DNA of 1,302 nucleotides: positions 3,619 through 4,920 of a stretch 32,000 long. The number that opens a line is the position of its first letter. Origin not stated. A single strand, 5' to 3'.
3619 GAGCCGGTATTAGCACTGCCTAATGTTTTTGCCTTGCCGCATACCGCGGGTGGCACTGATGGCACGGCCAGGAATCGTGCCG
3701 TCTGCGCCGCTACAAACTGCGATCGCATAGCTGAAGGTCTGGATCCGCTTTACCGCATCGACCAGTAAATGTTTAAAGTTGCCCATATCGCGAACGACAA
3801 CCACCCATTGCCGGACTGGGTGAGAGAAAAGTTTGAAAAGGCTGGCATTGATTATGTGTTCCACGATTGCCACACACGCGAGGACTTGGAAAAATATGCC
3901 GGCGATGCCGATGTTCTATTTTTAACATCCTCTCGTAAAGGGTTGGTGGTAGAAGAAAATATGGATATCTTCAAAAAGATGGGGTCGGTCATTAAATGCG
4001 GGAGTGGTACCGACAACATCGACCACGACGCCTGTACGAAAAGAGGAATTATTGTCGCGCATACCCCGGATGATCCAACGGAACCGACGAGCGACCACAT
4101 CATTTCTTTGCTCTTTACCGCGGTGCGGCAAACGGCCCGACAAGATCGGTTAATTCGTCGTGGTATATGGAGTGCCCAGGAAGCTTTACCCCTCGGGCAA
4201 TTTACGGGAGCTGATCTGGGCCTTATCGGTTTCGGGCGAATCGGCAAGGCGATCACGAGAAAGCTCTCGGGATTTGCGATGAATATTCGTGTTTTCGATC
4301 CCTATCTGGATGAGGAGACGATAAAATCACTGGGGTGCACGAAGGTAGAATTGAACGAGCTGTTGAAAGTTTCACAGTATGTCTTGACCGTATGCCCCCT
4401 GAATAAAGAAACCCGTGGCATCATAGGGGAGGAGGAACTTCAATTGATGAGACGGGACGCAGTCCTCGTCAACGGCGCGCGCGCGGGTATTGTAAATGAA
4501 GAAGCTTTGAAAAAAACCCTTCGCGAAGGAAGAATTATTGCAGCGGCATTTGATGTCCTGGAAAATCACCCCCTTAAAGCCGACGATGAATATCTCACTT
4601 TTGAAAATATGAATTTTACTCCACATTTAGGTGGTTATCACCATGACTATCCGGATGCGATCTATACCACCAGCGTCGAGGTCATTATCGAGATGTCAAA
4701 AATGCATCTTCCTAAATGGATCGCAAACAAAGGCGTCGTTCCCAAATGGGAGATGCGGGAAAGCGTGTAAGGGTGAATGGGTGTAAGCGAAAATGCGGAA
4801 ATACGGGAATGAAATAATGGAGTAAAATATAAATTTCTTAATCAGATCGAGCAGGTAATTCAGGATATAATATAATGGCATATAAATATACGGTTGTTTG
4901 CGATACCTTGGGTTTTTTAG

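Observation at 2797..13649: Eleven-gene oxidative catabolic island with no kinase, hydrolase or regulator and an unknown substrate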

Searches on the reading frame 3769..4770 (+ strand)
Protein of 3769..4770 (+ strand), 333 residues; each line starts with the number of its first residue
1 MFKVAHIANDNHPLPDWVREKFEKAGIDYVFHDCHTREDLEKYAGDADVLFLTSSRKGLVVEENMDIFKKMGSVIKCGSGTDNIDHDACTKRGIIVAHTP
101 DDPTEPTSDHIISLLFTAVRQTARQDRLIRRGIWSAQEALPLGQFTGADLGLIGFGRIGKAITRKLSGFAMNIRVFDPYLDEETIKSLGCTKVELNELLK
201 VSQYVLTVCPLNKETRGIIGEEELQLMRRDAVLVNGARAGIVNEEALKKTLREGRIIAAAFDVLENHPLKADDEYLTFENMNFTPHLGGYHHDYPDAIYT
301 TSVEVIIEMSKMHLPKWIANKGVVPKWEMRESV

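Call 3: search_protein_families(library=pfam, proteins=[window:3769-4770:+])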
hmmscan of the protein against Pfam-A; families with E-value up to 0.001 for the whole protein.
window:3769-4770:+ (333 aa): 2 families
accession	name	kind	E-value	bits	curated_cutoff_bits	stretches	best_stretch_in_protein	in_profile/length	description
PF02826.25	2-Hacid_dh_C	-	1.8e-51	174.5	25.1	1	113-288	2-178/178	D-isomer specific 2-hydroxyacid dehydrogenase, NAD binding domain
PF00389.36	2-Hacid_dh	-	4.5e-15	56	24.6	1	19-219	12-103/134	D-isomer specific 2-hydroxyacid dehydrogenase, catalytic domain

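Call 5: search_protein_families(library=ncbifam, proteins=[window:3769-4770:+], max_evalue=0.00001)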
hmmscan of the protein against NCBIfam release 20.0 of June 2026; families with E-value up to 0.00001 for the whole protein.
window:3769-4770:+ (333 aa): 21 families
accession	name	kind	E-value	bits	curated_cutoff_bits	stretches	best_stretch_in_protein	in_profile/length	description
TIGR01327.1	PGDH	equivalog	4e-59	200.8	454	1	31-314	25-305/525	phosphoglycerate dehydrogenase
NF009714.1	PRK13243.1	equivalog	2.7e-56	191.3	455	1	60-324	57-327/332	glyoxylate reductase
NF005069.0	PRK06487.1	equivalog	7.7e-39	133.6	448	1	29-286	31-287/320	2-hydroxyacid dehydrogenase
NF011938.0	PRK15409.1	equivalog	1.5e-38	132.7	492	1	67-312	63-311/324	glyoxylate/hydroxypyruvate reductase GhrB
NF006263.0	PRK08410.1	equivalog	5e-37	128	389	1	20-287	17-284/311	D-2-hydroxyacid dehydrogenase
NF005750.0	PRK07574.1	equivalog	2e-33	116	329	1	26-291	68-338/386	NAD-dependent formate dehydrogenase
NF008759.0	PRK11790.1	equivalog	6.7e-33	114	404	1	33-299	41-306/410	phosphoglycerate dehydrogenase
NF041369.1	Dhydh_Halo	equivalog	1.9e-29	102.9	400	1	56-300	41-285/305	D-2-hydroxyacid dehydrogenase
NF005387.0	PRK06932.1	equivalog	1.4e-27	96.5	492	1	18-287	19-287/314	2-hydroxyacid dehydrogenase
NF005027.0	PRK06436.1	equivalog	6.6e-24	84.6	261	1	67-309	46-275/303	2-hydroxyacid dehydrogenase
NF000492.1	vanH_gen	exception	1.2e-23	83.7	540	1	79-266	75-254/312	D-lactate dehydrogenase VanH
NF000371.1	vanH_Agroup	exception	2.3e-20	73.1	700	1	79-266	80-259/322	VanH-A/VanH-Pt family D-lactate dehydrogenase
NF001309.0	PRK00257.1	equivalog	2.4e-20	72.9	434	1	27-293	22-261/379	4-phosphoerythronate dehydrogenase PdxB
NF000004.1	vanH-D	exception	2.5e-20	72.9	550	1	79-266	81-260/323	D-lactate dehydrogenase VanH-D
NF009127.0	PRK12480.1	equivalog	9.5e-16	57.7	579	1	74-267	73-264/330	D-lactate dehydrogenase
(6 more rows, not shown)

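Call 69: find_homologous_proteins(query=window:3769-4770:+, max_evalue=1e-60)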
Query window:3769-4770:+ (333 aa): 135 proteins with E <= 1e-60 among 3900 candidates; the best 120 are listed.
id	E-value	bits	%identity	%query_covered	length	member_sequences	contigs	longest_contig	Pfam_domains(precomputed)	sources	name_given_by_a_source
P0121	3.2e-209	712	93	100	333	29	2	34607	PF00389.37,PF02826.26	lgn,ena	-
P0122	7.5e-201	685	89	99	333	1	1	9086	PF00389.37,PF02826.26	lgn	-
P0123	4.3e-162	557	72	98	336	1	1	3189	PF00389.37,PF02826.26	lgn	-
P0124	1.4e-155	536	70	98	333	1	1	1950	PF00389.37,PF02826.26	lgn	-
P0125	2.6e-155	535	68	99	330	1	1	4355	PF00389.37,PF02826.26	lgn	-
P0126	6.6e-155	534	70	98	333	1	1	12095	PF00389.37,PF02826.26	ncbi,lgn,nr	ncbi:MAG: NAD(P)-dependent oxidoreductase [Clostridiales bacterium]|nr:NAD(P)-dependent oxidoreducta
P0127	7.9e-155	533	70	99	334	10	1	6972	PF00389.37,PF02826.26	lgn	-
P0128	1.7e-154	532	70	98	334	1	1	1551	PF00389.37,PF02826.26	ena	-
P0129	1.1e-153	530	70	99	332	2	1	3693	PF00389.37,PF02826.26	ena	-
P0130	1.5e-153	529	69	99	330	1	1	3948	PF00389.37,PF02826.26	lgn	-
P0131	1.9e-153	529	68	98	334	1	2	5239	PF00389.37,PF02826.26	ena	-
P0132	3.7e-153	528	69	99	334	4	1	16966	PF03446.22,PF00389.37,PF02826.26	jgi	-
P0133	3.8e-153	528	67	99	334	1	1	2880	PF00389.37,PF02826.26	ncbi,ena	-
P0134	4.5e-153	528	68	98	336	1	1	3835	PF00389.37,PF02826.26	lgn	-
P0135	8.3e-153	527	69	98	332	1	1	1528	PF00389.37,PF02826.26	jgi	jgi:phosphoglycerate dehydrogenase-like enzyme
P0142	6.8e-149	514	70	98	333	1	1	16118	PF00389.37,PF02826.26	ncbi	ncbi:MAG: NAD(P)-dependent oxidoreductase [Planctomycetota bacterium]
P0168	7.7e-144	497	64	98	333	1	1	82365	PF03446.22,PF00389.37,PF02826.26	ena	-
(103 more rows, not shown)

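Call 70: find_encoding_contigs(protein=P0142, flank=8000, max_places=1)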
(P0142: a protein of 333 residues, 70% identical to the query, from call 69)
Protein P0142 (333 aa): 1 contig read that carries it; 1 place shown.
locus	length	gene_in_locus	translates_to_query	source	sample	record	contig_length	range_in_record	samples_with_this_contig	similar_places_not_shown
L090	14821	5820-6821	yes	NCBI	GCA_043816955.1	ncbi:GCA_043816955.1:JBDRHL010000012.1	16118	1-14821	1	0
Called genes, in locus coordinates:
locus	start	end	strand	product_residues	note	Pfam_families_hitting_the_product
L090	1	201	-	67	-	?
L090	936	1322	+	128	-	-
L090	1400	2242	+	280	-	-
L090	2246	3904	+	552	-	PF01547:SBP_bac_1, PF13416:SBP_bac_8 (weak)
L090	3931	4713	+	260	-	PF03328:HpcH_HpaI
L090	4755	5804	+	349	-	PF08240:ADH_N, PF16912:Glu_dehyd_C, PF00107:ADH_zinc_N, PF13602:ADH_zinc_N_2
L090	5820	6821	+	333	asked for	PF00389:2-Hacid_dh, PF02826:2-Hacid_dh_C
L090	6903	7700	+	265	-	PF13483:Lactamase_B_3, PF12706:Lactamase_B_2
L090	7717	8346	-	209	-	PF00528:BPD_transp_1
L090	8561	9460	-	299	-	PF00528:BPD_transp_1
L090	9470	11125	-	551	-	PF01547:SBP_bac_1, PF13416:SBP_bac_8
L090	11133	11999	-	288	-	-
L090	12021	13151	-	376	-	PF01408:GFO_IDH_MocA, PF22685:Gal80p_C-like (weak), PF22725:GFO_IDH_MocA_C3, PF02894:GFO_IDH_MocA_C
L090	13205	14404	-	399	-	PF00155:Aminotran_1_2, PF01041:DegT_DnrJ_EryC1, PF01212:Beta_elim_lyase, PF01053:Cys_Met_Meta_PP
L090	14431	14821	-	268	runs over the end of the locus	PF02633:Creatininase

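Call 71: find_encoding_contigs(protein=P0126, flank=8000, max_places=1)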
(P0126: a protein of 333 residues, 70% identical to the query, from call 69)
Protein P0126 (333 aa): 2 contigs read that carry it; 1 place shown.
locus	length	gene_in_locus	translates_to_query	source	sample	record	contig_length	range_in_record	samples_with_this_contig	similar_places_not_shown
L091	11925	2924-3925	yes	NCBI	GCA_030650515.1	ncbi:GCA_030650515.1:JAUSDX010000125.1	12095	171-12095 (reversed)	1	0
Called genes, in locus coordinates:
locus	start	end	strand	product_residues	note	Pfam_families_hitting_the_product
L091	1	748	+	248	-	PF13204:Apiosidase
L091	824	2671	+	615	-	-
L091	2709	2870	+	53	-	-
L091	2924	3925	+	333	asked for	PF00389:2-Hacid_dh, PF02826:2-Hacid_dh_C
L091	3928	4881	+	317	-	PF01263:Aldose_epim (weak)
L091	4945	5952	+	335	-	PF08240:ADH_N, PF16912:Glu_dehyd_C, PF00107:ADH_zinc_N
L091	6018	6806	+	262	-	PF00106:adh_short, PF08659:KR (weak), PF13561:adh_short_C2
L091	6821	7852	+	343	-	PF08240:ADH_N, PF16912:Glu_dehyd_C, PF00107:ADH_zinc_N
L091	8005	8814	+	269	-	PF03328:HpcH_HpaI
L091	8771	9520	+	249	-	PF00106:adh_short, PF08659:KR, PF13561:adh_short_C2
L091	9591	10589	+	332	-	PF00676:E1_dh, PF00456:Transketolase_N (weak), PF02775:TPP_enzyme_C (weak)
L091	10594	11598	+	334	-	PF02779:Transket_pyr, PF02780:Transketolase_C, PF17147:PFOR_II (weak)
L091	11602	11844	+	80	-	PF00364:Biotin_lipoyl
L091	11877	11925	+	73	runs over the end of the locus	?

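Call 72: find_encoding_contigs(protein=P0168, flank=8000, max_places=1)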
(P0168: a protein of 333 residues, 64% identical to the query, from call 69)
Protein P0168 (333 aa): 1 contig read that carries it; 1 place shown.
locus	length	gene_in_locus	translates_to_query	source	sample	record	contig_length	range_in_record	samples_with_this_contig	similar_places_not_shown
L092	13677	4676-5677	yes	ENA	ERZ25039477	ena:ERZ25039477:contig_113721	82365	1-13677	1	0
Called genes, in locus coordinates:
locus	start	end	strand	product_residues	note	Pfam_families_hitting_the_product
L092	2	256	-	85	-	?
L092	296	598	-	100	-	-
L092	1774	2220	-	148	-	PF00370:FGGY_N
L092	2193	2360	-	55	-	PF00370:FGGY_N (weak)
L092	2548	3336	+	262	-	PF12680:SnoaL_2 (weak), PF14534:DUF4440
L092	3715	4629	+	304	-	PF01261:AP_endonuc_2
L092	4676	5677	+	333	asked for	PF00389:2-Hacid_dh, PF03446:NAD_binding_2 (faint), PF02826:2-Hacid_dh_C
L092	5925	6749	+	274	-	PF00106:adh_short, PF08659:KR, PF13561:adh_short_C2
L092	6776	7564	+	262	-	PF03328:HpcH_HpaI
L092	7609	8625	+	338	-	PF01408:GFO_IDH_MocA, PF02894:GFO_IDH_MocA_C, PF22725:GFO_IDH_MocA_C3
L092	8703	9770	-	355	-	PF01208:URO-D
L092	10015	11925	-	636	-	PF07944:Beta-AFase-like_GH127_cat, PF20736:Glyco_hydro127M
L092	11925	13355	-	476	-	PF02614:UxaC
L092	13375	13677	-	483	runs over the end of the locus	PF16257:UxaE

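Call 83: search_protein_families(library=ncbifam, proteins=[L092:8703-9770:-], max_evalue=0.001)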
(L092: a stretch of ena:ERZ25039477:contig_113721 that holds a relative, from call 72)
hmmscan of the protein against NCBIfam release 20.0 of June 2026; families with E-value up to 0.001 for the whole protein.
L092:8703-9770:- (355 aa): 5 families
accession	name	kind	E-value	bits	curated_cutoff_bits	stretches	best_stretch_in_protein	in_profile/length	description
NF004889.0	PRK06252.1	subfamily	1.2e-19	70.6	244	1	155-352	154-338/340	methylcobalamin:coenzyme M methyltransferase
TIGR01463.1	mtaA_cmuA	subfamily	4.5e-17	62.3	235.4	1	158-352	156-340/340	MtaA/CmuA family methyltransferase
NF040654.1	MtaA_Meth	equivalog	1.7e-15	56.8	400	1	151-350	148-335/337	methylcobamide:CoM methyltransferase MtaA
TIGR01464.1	hemE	equivalog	3.7e-05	22.9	302.95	1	167-349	165-338/338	uroporphyrinogen decarboxylase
NF041608.1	methylcob_mtaseMtbA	equivalog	0.00041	19.5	600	0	157-352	156-339/339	methylcobamide:CoM methyltransferase MtbA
